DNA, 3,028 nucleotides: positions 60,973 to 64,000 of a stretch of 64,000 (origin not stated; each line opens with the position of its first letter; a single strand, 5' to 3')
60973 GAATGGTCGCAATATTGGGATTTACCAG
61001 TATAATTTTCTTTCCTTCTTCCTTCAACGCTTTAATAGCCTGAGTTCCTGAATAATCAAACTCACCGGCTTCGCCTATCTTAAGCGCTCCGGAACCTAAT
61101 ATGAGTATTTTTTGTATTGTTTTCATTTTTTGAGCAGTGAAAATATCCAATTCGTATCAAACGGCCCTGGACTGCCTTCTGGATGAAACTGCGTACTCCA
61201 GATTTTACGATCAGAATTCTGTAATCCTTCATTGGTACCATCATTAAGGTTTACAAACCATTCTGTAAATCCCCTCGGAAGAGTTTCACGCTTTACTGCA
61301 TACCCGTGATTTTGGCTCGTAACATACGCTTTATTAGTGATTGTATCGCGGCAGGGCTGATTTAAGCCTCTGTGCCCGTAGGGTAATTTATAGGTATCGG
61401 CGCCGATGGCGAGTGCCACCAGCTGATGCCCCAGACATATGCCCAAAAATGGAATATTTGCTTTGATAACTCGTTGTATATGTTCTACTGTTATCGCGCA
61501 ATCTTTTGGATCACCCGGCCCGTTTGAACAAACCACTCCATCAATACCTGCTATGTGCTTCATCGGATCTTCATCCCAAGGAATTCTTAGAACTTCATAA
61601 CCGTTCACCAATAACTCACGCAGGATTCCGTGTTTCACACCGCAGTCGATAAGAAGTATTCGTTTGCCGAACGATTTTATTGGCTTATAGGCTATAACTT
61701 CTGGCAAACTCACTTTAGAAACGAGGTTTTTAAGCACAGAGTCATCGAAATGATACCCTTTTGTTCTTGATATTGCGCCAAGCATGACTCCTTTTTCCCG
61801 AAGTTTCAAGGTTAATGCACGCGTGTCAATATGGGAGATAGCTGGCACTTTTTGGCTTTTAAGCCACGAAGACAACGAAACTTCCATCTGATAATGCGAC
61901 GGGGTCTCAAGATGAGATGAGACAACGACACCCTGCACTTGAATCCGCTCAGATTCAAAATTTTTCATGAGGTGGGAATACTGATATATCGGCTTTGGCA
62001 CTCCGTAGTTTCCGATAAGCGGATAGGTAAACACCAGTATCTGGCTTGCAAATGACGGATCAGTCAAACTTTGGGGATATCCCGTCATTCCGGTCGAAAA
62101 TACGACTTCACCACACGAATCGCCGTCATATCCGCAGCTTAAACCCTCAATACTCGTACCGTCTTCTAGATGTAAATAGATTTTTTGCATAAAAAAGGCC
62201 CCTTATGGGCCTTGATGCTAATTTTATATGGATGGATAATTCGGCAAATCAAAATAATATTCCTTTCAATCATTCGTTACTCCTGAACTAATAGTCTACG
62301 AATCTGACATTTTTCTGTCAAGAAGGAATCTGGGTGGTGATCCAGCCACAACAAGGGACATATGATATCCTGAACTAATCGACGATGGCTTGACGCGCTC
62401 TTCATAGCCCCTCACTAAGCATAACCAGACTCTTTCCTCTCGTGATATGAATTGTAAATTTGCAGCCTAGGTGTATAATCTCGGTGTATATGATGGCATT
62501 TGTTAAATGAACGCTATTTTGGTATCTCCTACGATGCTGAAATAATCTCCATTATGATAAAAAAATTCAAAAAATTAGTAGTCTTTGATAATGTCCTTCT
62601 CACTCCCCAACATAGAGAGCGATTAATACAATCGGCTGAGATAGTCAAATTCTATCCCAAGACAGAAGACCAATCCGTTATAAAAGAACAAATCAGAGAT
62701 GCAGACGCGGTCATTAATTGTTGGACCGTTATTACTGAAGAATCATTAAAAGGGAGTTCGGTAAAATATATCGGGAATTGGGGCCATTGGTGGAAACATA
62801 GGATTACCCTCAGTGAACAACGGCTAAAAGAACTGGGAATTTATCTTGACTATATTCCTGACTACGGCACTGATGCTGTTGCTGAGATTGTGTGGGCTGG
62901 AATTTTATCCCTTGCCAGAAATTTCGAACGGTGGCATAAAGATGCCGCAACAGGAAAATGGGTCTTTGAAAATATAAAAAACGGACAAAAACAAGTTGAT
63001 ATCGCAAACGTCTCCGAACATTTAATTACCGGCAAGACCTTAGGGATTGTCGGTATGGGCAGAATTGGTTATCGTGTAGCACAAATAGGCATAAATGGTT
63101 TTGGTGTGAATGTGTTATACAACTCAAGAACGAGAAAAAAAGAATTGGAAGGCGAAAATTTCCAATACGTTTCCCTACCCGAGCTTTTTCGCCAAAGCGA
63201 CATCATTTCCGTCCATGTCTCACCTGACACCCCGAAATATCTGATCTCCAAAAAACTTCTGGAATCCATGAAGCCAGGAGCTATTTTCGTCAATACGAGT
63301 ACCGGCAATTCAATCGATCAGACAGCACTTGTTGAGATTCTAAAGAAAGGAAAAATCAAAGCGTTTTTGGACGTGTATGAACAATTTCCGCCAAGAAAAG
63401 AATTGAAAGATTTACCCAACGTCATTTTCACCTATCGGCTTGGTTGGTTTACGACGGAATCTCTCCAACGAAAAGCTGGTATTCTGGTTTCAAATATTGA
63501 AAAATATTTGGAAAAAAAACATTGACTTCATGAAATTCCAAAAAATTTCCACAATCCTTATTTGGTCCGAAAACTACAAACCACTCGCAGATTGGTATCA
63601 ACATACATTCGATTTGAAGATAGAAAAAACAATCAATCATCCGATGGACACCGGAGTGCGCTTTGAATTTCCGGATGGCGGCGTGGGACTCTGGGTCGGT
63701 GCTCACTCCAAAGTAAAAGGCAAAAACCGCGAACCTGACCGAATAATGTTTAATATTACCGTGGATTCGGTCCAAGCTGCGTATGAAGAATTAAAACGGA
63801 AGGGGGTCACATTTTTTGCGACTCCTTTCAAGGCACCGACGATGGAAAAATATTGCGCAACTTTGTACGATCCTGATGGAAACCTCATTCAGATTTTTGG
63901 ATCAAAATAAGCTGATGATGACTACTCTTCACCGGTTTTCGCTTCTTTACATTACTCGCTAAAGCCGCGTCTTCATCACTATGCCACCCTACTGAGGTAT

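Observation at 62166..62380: Pyrimidine-operon leader with promoter, duplicated 12-mer, SD-led leader ORF and a terminator touching the carA start codon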

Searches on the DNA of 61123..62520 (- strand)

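Call 38: search_rna_families(source=window, start=62100, end=62520, threshold=evalue, max_evalue=10, show_alignments=3)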
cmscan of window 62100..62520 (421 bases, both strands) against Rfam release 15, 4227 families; matches with E-value up to 10: 3.
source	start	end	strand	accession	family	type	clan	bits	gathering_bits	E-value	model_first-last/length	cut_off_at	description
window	62189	62274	-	RF01859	Phe_leader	Cis-reg; leader;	-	20.1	55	0.59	1-125/125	no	Phenylalanine leader peptide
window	62182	62274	-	RF02502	Atu_C8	Gene; sRNA;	-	18.7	50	0.39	1-122/122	no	Rhizobiales sRNA Atu_C8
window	62191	62365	-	RF00082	SraG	Gene; sRNA;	-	15.8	50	2.9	1-177/177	no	SraG RNA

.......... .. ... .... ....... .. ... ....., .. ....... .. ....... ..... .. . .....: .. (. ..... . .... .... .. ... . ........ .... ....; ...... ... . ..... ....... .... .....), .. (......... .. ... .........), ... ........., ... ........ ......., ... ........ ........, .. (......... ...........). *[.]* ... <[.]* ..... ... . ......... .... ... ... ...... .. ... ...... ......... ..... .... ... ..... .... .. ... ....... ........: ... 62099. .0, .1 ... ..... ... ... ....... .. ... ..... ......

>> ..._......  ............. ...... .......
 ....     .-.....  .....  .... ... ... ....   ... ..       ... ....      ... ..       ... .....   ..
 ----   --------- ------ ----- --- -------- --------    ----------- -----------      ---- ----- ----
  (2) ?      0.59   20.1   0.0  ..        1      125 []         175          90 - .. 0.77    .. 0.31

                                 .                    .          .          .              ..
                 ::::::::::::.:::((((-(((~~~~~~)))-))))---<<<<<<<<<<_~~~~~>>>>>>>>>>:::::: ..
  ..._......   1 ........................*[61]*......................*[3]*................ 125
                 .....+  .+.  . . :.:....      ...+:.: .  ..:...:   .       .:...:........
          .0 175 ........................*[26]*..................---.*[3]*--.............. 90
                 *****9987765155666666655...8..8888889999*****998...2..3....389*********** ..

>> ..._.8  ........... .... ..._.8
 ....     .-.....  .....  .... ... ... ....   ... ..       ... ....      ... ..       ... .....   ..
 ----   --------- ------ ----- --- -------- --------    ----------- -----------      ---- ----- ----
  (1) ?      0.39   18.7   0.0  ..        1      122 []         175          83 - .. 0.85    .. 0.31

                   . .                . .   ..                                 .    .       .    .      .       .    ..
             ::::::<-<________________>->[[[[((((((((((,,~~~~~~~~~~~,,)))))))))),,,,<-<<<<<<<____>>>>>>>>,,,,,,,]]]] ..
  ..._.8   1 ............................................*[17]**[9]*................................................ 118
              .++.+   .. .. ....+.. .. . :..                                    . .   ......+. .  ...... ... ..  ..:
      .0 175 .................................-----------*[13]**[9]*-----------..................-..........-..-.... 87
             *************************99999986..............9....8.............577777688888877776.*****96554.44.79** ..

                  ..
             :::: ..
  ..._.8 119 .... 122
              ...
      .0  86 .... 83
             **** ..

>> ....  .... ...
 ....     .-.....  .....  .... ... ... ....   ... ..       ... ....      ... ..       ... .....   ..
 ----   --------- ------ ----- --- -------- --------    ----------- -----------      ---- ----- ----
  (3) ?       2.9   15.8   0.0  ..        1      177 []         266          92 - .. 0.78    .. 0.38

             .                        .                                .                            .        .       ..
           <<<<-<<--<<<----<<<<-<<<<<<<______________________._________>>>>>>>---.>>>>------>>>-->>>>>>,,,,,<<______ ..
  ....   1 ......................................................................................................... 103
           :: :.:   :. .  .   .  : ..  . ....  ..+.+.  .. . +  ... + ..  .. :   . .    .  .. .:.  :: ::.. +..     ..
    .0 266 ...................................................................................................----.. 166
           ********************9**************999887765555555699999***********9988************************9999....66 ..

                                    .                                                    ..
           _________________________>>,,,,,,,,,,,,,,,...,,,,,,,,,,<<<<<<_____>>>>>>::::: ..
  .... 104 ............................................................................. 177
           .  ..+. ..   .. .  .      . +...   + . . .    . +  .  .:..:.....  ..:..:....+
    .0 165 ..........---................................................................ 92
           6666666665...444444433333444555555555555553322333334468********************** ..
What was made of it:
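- On PyrR-dependent attenuation: No hit at E<=10 in 62100-62520 (call 38).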

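Call 39: search_rna_families(sources=[L123, L126, L003, L006, L007, L064, L067, L125], threshold=gathering)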
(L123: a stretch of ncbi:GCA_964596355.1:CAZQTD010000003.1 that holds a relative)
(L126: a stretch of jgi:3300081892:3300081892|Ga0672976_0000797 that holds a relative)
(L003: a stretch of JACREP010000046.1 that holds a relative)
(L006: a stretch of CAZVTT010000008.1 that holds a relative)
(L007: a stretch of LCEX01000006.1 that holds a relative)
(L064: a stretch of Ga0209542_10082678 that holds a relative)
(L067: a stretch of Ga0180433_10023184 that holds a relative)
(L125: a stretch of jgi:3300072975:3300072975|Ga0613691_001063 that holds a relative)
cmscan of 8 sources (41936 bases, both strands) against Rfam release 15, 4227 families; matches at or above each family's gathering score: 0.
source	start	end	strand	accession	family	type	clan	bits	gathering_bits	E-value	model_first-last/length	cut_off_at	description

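Call 75: search_rna_families(sources=[L029, L055, L093, L022, L031, L014, L026, L009, L016], threshold=gathering)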
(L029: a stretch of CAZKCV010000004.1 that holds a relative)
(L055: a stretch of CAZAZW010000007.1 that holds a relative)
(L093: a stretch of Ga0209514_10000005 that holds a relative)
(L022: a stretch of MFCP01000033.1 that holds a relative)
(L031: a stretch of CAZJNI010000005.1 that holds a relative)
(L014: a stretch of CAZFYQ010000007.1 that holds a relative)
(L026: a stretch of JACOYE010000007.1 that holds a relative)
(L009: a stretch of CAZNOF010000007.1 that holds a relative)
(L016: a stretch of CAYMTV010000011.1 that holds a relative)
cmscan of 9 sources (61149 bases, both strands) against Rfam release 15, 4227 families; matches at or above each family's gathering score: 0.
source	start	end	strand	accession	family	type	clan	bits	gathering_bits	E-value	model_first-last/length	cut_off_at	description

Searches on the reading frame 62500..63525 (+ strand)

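Call 7: search_protein_families(library=pfam, proteins=[window:62500-63525:+])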
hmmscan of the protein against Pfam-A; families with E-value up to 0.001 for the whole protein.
window:62500-63525:+ (341 aa): 4 families
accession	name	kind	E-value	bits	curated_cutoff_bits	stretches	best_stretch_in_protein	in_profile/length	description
PF02826.25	2-Hacid_dh_C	-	6.4e-42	143.4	25.1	1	134-311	3-174/178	D-isomer specific 2-hydroxyacid dehydrogenase, NAD binding domain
PF00389.36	2-Hacid_dh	-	4e-07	30.2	24.6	1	109-339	80-126/134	D-isomer specific 2-hydroxyacid dehydrogenase, catalytic domain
PF03446.21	NAD_binding_2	-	9.5e-06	26.1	21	1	181-287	2-113/161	NAD binding domain of 6-phosphogluconate dehydrogenase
PF07991.19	KARI_N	-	0.00034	20.7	20.6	1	176-272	2-99/165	Acetohydroxy acid isomeroreductase, NADPH-binding domain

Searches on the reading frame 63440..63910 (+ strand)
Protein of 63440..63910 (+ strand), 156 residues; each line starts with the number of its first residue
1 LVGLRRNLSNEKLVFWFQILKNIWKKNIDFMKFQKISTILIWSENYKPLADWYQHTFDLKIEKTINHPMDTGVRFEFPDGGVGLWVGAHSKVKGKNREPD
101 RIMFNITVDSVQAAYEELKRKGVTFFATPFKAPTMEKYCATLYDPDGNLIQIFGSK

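Call 7: search_protein_families(library=pfam, proteins=[window:63440-63910:+])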
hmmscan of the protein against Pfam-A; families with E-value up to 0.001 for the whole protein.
window:63440-63910:+ (156 aa): 2 families
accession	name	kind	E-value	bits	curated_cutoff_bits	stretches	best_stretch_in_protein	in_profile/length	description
PF00903.31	Glyoxalase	-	6.6e-13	49.6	20.6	1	36-152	2-121/121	Glyoxalase/Bleomycin resistance protein/Dioxygenase superfamily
PF18029.7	Glyoxalase_6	-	3.3e-05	24.9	23.6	1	44-152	7-105/106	Glyoxalase-like domain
